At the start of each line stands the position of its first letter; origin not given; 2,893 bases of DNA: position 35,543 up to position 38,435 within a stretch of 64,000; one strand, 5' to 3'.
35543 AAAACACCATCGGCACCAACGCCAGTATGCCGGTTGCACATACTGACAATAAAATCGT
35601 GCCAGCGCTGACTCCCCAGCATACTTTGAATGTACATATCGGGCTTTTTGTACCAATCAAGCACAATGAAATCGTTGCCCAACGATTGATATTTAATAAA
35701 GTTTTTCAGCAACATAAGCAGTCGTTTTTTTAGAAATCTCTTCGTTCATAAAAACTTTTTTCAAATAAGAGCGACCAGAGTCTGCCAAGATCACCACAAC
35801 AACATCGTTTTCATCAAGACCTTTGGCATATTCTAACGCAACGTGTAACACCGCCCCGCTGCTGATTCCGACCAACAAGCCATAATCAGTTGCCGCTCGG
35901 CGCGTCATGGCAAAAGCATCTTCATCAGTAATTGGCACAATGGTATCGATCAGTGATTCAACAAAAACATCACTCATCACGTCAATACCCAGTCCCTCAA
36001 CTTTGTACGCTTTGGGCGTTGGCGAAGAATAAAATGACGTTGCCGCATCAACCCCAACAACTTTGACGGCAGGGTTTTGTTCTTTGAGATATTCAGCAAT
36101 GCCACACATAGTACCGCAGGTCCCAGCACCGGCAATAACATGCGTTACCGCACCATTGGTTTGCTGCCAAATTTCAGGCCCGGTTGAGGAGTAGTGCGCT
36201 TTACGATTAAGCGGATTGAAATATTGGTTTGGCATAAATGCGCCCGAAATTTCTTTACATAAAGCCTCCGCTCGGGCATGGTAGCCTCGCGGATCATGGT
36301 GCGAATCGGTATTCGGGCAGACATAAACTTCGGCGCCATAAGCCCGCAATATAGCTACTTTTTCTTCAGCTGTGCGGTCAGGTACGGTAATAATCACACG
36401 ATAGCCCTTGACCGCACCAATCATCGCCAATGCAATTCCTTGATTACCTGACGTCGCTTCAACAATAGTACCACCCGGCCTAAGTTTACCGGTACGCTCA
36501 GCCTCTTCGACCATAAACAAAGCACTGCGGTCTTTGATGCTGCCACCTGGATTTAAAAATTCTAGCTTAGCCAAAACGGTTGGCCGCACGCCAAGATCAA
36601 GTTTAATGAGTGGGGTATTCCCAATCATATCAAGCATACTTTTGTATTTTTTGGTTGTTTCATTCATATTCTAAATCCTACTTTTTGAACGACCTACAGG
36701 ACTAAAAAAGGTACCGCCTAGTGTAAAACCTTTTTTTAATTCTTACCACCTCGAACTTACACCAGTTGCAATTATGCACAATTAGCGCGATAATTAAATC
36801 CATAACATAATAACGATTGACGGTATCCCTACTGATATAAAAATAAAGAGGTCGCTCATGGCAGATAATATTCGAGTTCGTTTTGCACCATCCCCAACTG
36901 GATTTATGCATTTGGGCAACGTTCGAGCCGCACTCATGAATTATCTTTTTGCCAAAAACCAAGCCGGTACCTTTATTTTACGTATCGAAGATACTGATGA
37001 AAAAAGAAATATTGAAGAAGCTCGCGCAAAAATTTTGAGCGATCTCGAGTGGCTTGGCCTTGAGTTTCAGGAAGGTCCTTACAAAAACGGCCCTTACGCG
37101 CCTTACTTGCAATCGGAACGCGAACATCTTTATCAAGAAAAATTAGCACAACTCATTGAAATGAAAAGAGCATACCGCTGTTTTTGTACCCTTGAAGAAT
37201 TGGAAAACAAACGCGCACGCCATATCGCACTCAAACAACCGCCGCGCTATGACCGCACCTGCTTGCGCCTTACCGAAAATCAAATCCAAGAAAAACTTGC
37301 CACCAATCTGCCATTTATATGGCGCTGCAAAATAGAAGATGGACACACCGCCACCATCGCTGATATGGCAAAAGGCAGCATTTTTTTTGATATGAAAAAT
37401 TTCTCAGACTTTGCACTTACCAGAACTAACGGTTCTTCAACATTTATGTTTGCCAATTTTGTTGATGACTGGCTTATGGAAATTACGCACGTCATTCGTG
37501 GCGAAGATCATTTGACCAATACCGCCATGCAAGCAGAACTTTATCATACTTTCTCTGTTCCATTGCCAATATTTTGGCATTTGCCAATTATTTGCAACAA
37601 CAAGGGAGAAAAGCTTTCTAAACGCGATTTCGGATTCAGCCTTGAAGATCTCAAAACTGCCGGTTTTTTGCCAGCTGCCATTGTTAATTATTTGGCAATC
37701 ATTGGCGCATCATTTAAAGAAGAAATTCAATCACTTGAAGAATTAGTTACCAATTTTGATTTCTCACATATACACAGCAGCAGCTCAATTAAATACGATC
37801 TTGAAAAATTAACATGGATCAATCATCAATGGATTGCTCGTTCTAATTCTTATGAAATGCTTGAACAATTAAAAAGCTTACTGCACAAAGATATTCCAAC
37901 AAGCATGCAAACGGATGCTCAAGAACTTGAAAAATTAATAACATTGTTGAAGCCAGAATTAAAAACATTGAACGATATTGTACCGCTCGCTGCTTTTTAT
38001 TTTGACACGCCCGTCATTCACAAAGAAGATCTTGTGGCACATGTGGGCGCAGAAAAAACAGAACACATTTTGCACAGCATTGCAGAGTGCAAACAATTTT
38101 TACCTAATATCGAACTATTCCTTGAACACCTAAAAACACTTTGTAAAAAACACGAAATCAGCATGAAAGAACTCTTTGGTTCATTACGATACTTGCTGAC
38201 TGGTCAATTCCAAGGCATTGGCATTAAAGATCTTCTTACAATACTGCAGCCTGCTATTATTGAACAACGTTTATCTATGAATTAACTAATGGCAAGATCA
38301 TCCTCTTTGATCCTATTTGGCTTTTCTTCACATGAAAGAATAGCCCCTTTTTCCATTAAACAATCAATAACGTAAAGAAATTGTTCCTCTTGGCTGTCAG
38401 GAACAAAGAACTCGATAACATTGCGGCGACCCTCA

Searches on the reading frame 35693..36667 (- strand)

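Call 5: search_protein_families(library=pfam, proteins=[window:35693-36667:-], max_evalue=0.001)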
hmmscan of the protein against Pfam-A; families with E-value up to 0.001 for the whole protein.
window:35693-36667:- (324 aa): 1 family
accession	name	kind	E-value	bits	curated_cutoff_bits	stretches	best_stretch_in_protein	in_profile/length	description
PF00291.31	PALP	-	3.2e-76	256.9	35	1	13-295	3-294/295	Pyridoxal-phosphate dependent enzyme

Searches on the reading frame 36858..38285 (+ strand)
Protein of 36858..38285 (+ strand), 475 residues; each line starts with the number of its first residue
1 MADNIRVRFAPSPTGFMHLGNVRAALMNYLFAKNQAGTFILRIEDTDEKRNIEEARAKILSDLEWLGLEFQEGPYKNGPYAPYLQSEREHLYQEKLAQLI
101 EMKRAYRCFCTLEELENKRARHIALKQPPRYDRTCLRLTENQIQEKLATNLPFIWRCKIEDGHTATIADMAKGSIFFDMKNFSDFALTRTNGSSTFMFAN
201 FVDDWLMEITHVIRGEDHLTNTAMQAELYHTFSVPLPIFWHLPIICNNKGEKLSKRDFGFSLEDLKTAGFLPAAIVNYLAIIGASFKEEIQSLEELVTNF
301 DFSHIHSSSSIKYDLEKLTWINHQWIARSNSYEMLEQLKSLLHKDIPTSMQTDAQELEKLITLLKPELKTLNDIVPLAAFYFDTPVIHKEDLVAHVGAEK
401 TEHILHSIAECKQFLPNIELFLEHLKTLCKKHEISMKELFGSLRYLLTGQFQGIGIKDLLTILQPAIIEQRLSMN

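Call 5: search_protein_families(library=pfam, proteins=[window:36858-38285:+], max_evalue=0.001)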
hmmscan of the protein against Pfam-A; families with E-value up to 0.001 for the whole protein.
window:36858-38285:+ (475 aa): 2 families
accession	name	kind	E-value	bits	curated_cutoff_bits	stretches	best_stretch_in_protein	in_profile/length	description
PF00749.27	tRNA-synt_1c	-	2.4e-83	280.1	23.4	1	5-320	2-314/314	tRNA synthetases class I (E and Q), catalytic domain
PF19269.4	Anticodon_2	-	2.3e-17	64.1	23.6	1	341-472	9-137/141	Anticodon binding domain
